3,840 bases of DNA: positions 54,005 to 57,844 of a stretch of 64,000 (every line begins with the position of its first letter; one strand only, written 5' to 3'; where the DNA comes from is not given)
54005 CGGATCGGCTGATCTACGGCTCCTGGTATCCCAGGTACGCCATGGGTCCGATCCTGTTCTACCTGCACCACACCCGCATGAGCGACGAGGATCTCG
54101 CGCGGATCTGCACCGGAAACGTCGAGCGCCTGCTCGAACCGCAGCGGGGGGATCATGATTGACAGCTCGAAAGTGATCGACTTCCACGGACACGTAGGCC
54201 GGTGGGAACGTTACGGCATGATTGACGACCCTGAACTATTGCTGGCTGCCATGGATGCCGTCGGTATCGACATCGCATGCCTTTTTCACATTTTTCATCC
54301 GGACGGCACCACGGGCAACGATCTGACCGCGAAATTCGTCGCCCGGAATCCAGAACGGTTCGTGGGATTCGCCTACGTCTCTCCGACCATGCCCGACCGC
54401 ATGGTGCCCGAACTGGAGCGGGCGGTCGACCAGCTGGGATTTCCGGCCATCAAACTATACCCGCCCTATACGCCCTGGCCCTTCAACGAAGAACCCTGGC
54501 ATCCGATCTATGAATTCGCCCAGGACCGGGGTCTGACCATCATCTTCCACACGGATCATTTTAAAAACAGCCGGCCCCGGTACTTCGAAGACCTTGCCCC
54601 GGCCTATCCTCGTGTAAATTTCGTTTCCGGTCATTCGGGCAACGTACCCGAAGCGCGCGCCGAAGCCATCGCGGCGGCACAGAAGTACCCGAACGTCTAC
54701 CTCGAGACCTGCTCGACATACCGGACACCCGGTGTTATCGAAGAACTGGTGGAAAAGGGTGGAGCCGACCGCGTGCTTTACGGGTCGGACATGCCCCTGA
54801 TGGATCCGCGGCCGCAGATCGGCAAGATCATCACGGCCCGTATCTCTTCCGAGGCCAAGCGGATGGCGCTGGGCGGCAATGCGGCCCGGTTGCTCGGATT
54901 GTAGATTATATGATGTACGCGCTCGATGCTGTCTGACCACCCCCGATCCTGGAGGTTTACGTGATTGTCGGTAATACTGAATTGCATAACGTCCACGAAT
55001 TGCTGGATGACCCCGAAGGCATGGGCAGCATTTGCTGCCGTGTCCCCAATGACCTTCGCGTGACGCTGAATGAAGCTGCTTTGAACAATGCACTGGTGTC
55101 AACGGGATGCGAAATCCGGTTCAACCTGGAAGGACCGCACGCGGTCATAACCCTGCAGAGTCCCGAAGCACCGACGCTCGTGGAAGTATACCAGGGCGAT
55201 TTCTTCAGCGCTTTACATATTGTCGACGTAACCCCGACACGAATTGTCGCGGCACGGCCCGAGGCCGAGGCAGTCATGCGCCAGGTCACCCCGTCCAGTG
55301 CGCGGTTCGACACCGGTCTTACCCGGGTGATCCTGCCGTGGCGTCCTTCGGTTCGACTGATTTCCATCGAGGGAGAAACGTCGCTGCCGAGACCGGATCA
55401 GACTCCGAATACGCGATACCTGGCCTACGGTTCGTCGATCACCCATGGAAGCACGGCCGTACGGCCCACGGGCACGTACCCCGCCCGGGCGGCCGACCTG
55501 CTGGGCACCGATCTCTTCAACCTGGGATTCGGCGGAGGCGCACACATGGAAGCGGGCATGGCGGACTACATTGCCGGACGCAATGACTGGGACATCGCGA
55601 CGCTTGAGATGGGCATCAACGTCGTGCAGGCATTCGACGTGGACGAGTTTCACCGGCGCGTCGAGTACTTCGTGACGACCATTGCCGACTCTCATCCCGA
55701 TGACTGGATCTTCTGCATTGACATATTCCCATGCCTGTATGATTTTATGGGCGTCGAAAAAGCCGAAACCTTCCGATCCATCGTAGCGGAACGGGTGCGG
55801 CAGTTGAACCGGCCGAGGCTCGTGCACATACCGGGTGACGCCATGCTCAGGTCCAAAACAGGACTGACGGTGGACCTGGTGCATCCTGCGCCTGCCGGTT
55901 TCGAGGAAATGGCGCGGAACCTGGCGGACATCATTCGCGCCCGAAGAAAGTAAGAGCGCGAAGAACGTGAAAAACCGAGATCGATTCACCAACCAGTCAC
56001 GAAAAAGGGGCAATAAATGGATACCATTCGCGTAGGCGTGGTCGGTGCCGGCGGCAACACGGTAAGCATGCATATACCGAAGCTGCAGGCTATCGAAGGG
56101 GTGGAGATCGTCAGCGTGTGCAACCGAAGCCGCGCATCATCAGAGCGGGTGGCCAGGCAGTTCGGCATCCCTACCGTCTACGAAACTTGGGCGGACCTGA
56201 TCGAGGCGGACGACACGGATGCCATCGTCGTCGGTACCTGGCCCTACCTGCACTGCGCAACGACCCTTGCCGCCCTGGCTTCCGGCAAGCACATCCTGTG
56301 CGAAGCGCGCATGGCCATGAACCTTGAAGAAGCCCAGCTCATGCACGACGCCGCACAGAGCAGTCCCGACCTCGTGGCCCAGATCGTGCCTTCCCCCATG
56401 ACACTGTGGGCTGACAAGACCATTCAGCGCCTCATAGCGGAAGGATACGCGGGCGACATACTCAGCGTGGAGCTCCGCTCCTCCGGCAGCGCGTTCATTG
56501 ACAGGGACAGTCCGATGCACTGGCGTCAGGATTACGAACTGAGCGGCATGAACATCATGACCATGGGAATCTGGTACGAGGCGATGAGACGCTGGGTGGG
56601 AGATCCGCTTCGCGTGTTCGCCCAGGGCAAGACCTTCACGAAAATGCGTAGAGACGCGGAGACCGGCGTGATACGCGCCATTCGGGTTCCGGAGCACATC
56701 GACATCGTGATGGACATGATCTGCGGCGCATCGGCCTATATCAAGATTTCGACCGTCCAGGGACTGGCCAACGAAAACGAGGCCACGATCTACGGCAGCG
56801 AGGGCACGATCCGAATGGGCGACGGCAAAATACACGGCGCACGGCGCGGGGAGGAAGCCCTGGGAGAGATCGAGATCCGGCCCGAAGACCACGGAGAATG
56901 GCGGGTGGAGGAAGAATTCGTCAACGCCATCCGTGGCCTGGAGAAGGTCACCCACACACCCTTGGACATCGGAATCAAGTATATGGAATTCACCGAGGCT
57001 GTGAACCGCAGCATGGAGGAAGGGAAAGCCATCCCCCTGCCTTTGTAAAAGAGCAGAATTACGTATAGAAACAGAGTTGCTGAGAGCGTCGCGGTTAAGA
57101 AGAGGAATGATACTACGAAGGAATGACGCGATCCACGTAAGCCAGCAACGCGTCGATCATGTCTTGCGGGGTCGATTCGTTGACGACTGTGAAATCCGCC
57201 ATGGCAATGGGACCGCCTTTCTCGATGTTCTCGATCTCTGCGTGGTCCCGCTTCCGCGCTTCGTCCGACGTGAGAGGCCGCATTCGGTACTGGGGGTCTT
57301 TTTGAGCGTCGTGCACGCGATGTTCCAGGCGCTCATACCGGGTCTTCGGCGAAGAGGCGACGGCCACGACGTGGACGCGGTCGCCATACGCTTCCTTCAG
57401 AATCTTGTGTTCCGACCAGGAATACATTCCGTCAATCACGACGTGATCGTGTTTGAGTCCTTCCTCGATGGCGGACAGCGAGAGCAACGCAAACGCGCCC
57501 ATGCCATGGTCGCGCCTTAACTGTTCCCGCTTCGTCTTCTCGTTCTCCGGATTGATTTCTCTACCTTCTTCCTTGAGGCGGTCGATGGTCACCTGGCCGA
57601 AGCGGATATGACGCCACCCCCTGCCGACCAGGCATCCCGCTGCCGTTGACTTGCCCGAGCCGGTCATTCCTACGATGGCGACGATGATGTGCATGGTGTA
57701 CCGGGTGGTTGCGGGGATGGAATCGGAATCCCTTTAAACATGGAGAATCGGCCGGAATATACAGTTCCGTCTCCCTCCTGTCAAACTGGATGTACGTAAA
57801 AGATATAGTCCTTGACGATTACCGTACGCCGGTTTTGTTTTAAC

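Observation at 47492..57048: Ten co-directional, tightly packed enzyme genes: candidate catabolic operon for an unknown substrate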

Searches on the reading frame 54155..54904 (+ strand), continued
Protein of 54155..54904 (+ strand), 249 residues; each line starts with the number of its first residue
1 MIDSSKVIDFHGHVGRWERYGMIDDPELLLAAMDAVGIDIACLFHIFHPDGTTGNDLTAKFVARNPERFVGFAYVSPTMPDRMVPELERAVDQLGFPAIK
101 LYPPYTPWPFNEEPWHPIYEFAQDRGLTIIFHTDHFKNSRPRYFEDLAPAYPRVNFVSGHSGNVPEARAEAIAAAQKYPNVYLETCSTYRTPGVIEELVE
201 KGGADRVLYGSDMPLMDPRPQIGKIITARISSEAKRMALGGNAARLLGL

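Call 77: list_cluster_members(proteins=[P0001, window:54155-54904:+, window:53395-54162:+])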
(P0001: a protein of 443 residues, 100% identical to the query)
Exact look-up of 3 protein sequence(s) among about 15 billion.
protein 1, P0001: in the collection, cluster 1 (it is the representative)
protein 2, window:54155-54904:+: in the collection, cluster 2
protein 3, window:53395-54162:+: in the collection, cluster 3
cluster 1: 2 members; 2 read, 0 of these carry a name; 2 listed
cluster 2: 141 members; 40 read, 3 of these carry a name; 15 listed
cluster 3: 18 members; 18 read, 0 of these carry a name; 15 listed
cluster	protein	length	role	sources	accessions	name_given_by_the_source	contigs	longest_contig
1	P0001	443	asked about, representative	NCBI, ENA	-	-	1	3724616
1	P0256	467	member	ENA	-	-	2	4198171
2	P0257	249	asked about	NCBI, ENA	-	-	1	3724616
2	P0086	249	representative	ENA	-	-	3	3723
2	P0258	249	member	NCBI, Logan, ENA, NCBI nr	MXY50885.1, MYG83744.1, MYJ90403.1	MAG: amidohydrolase [Gemmatimonadetes bacterium] | amidohydrolase [Gemmatimonadota bacterium]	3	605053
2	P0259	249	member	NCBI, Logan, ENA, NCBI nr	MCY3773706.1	MAG: amidohydrolase family protein [Gemmatimonadetes bacterium] | amidohydrolase family protein [Gemmatimonadota bacterium]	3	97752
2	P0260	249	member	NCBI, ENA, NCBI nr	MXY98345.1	MAG: amidohydrolase [Gemmatimonadetes bacterium] | amidohydrolase [Gemmatimonadota bacterium]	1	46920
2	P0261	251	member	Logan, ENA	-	-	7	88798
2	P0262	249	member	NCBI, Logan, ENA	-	-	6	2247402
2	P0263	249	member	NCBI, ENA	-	-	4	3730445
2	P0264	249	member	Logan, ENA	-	-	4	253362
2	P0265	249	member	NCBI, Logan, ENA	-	-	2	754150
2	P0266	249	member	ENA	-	-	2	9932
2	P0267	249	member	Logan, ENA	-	-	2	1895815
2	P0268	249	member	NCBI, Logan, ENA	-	-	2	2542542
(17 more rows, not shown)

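Call 90: find_encoding_contigs(protein=P0168, flank=5000, max_places=2)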
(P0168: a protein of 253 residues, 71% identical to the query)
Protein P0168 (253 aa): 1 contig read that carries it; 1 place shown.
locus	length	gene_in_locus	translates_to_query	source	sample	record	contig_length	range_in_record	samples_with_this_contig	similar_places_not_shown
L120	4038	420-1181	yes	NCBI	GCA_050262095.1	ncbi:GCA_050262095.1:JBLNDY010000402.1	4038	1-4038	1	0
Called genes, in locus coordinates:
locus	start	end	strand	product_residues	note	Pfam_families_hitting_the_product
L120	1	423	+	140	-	?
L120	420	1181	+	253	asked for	PF04909:Amidohydro_2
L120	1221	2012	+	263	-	PF00392:GntR (weak), PF08220:HTH_DeoR, PF08279:HTH_11 (weak), PF00455:DeoRC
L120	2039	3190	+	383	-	PF01321:Creatinase_N, PF00557:Peptidase_M24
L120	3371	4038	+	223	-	PF08220:HTH_DeoR, PF08279:HTH_11 (weak), PF00455:DeoRC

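Call 91: find_encoding_contigs(protein=P0118, flank=8000, max_places=2)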
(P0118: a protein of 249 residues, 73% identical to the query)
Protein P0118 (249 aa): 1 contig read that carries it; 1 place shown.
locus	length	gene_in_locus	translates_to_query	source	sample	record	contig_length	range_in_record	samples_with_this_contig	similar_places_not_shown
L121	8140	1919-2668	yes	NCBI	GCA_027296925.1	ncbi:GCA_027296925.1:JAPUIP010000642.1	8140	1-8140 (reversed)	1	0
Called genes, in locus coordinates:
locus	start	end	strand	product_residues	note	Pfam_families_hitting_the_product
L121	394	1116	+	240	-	PF17645:Amdase, PF01177:Asp_Glu_race (weak)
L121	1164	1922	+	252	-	-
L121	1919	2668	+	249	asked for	PF04909:Amidohydro_2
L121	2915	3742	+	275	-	PF05721:PhyH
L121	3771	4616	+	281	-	PF05721:PhyH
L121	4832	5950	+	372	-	PF04909:Amidohydro_2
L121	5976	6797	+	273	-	-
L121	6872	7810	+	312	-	PF04616:Glyco_hydro_43 (faint), PF22847:Glyco_hydro_43_rel (faint), PF00251:Glyco_hydro_32N (faint), PF04041:Glyco_hydro_130 (faint)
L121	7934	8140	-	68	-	?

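Call 92: search_protein_representatives(alignment_id=A2)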
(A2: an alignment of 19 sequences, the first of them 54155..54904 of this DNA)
Query: 19 sequences, 249 profile positions. Proteins with E-value up to 0.001 (for the whole library): 11497; up to 1e-10: 3890; up to 1e-30: 438. The best 150 are listed.
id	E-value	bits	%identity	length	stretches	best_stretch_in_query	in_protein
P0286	3.8e-84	298.2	-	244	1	1-172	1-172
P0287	1.1e-83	296.6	-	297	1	1-204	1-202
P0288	2.3e-80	285.8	-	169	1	1-164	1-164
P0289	2.7e-75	269.2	-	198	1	1-144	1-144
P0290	9.4e-75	267.4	-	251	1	5-249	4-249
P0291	1.2e-72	260.5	-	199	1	1-142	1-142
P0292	1.0e-71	257.5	-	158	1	93-249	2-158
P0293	2.9e-71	255.9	-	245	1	1-184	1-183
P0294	6.2e-68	245.1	-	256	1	5-249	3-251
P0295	1.8e-63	230.4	-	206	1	63-209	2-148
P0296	2.4e-62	226.8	-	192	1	1-154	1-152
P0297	8.8e-62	224.9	-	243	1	5-249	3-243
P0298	9.3e-62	224.8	-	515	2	8-248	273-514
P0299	1.0e-61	224.7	-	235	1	1-174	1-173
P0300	7.8e-61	221.8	-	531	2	5-247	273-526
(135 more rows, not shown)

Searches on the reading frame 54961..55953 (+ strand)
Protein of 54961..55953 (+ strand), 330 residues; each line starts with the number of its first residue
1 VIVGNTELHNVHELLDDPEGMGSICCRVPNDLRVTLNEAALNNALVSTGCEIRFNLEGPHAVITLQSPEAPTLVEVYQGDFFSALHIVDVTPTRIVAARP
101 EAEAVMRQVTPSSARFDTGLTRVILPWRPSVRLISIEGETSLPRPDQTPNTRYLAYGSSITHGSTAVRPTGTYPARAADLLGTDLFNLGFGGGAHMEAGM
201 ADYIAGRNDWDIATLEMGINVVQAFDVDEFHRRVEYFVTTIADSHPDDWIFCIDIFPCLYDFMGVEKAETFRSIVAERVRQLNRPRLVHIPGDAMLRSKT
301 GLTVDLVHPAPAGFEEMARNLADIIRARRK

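Call 3: search_protein_families(library=pfam, proteins=[window:54961-55953:+])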
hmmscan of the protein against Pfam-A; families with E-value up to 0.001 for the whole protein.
window:54961-55953:+ (330 aa): 2 families
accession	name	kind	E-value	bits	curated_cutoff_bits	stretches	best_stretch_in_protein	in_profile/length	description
PF14606.12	Lipase_GDSL_3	-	2.1e-13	51.4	27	1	155-326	6-178/178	GDSL-like Lipase/Acylhydrolase family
PF13472.12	Lipase_GDSL_2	-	1e-09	39.6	32.9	1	155-313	1-175/178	GDSL-like Lipase/Acylhydrolase family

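Call 4: search_protein_families(library=ncbifam, proteins=[window:54961-55953:+])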
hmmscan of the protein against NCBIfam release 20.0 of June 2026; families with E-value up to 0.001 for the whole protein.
window:54961-55953:+ (330 aa): 0 families

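Call 46: search_solved_structures(query=window:54961-55953:+, max_evalue=0.01)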
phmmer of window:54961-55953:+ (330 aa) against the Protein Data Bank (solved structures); distinct sequences matched with E-value up to 0.01: 2.
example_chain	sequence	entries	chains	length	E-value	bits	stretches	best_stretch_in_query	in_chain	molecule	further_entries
4lhs_A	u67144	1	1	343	4.7e-12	48.8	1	141-321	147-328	Uncharacterized protein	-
3skv_A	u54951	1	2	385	4.4e-06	29.2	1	122-264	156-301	SsfX3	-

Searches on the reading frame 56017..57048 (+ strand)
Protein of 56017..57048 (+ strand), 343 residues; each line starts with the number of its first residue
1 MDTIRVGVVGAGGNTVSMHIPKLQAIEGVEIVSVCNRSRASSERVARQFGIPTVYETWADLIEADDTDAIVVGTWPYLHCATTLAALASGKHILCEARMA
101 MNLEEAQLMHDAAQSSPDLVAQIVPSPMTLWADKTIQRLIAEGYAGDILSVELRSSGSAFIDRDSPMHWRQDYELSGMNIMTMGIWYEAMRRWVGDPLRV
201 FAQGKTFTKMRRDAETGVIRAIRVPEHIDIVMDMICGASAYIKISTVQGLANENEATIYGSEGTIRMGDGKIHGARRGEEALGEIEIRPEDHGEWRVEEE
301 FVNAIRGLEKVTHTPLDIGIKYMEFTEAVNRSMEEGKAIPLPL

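Call 3: search_protein_families(library=pfam, proteins=[window:56017-57048:+])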
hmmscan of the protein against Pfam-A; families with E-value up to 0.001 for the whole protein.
window:56017-57048:+ (343 aa): 3 families
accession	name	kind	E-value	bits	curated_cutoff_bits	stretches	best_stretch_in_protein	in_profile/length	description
PF01408.29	GFO_IDH_MocA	-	3.3e-22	79.9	24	1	4-118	1-114/120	Oxidoreductase family, NAD-binding Rossmann fold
PF22725.1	GFO_IDH_MocA_C3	-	4e-14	53.1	27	1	135-266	3-124/124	GFO/IDH/MocA C-terminal domain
PF02894.22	GFO_IDH_MocA_C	-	5.3e-05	23.5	22.9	1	138-340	2-217/218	Oxidoreductase family, C-terminal alpha/beta domain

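Call 4: search_protein_families(library=ncbifam, proteins=[window:56017-57048:+])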
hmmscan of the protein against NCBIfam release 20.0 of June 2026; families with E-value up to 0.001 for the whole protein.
window:56017-57048:+ (343 aa): 9 families
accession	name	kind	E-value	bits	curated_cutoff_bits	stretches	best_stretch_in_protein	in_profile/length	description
TIGR04380.1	myo_inos_iolG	equivalog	3.3e-19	69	355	1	4-338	2-328/330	inositol 2-dehydrogenase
NF041392.1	XylDh_Gfo6_Halo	equivalog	8.1e-19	67.6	350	1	2-339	15-348/350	D-xylose 1-dehydrogenase Gfo6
NF052479.1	LevoglcsnDh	equivalog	1.5e-16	60.1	650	1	33-216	40-224/386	levoglucosan dehydrogenase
NF040723.1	UDP-GlcNAcDh_Arch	equivalog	3.5e-13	49.7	450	1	4-154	1-147/302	UDP-N-acetylglucosamine 3-dehydrogenase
NF052679.1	InsChiInosDhIolG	equivalog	4.6e-13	48.9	540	1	3-115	2-115/343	bifunctional inositol 2-dehydrogenase/D-chiro-inositol 1-dehydrogenase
NF008607.0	PRK11579.1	subfamily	3.1e-12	46.2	330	1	2-207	3-195/346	oxidoreductase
NF058561.1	BT_2158_fam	equivalog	1.1e-09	37.4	750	1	2-151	34-180/487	glycoside 3-dehydrogenase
NF007574.0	PRK10206.1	equivalog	6.8e-05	22.1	352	1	4-152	3-150/345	oxidoreductase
NF058563.1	BT_2159_fam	equivalog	0.00016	20.8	650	1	4-154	1-149/350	disaccharide 3-dehydrogenase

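Call 45: search_solved_structures(query=window:56017-57048:+, max_evalue=1e-8)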
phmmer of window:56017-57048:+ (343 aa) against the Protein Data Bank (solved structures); distinct sequences matched with E-value up to 1e-8: 21.
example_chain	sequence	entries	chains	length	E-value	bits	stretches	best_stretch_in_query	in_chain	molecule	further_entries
9m3d_B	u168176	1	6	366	1.4e-15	60.7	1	1-116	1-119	DgpA1 from W974-1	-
3evn_A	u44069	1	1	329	1.1e-13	54.5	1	4-224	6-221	Oxidoreductase, Gfo/Idh/MocA family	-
4h3v_A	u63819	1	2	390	1.1e-12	51.2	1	33-215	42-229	Oxidoreductase domain protein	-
6a3f_A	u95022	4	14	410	2.7e-12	49.9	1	35-181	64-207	Putative dehydrogenase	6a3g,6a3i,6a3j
4gqa_A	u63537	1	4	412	5.3e-12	49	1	31-186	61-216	NAD binding Oxidoreductase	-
3gdo_A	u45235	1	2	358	2.9e-11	46.6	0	1-153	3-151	Uncharacterized oxidoreductase yvaA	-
4koa_A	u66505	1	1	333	3.6e-11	46.2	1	4-106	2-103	1,5-anhydro-D-fructose reductase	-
3gfg_A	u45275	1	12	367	3.8e-11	46.2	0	1-153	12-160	Uncharacterized oxidoreductase yvaA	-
2glx_A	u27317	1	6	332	5.1e-11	45.8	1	7-148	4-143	1,5-anhydro-D-fructose reductase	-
9azo_A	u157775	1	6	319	6.3e-11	45.5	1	3-123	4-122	PmdC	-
1zh8_A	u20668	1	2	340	7.9e-11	45.1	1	3-147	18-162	oxidoreductase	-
5ya8_A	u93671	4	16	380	1.7e-10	44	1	43-270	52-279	Scyllo-inositol dehydrogenase with L-glucose dehydrogenase activity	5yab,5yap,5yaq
7xr9_A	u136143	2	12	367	5.4e-10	42.4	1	2-115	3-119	DgpA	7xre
6ktj_A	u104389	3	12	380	1e-09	41.5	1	43-270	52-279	Scyllo-inositol dehydrogenase with L-glucose dehydrogenase activity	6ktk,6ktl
3cea_A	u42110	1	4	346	1e-09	41.5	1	4-270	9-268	Myo-inositol 2-dehydrogenase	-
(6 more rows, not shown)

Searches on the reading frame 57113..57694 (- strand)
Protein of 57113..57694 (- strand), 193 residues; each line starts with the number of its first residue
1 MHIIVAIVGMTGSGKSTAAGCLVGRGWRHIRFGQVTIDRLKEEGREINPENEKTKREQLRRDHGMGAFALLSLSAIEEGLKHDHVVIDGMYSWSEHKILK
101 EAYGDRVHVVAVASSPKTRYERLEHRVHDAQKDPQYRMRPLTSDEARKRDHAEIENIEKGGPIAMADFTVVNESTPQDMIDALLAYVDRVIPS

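Call 7: search_protein_families(library=pfam, proteins=[window:57113-57694:-])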
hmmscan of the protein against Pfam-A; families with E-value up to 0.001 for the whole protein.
window:57113-57694:- (193 aa): 2 families
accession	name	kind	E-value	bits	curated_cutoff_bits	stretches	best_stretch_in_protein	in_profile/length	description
PF13238.12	AAA_18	-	2.1e-09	38.4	29.4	1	5-132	1-117/128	AAA domain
PF13207.12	AAA_17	-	3.6e-06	27.8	27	1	8-127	1-123/136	AAA domain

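Call 63: search_protein_families(library=ncbifam, proteins=[window:57113-57694:-], max_evalue=0.00001)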
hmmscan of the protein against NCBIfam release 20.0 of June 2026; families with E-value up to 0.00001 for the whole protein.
window:57113-57694:- (193 aa): 2 families
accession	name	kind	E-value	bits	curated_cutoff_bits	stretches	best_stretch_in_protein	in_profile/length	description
NF006226.0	PRK08356.1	equivalog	2.4e-09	37.2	189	1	3-181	6-184/195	hypothetical protein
NF041025.1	antiphage_deaminase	equivalog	1.9e-07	30.4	400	1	80-186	104-205/437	anti-phage dCTP deaminase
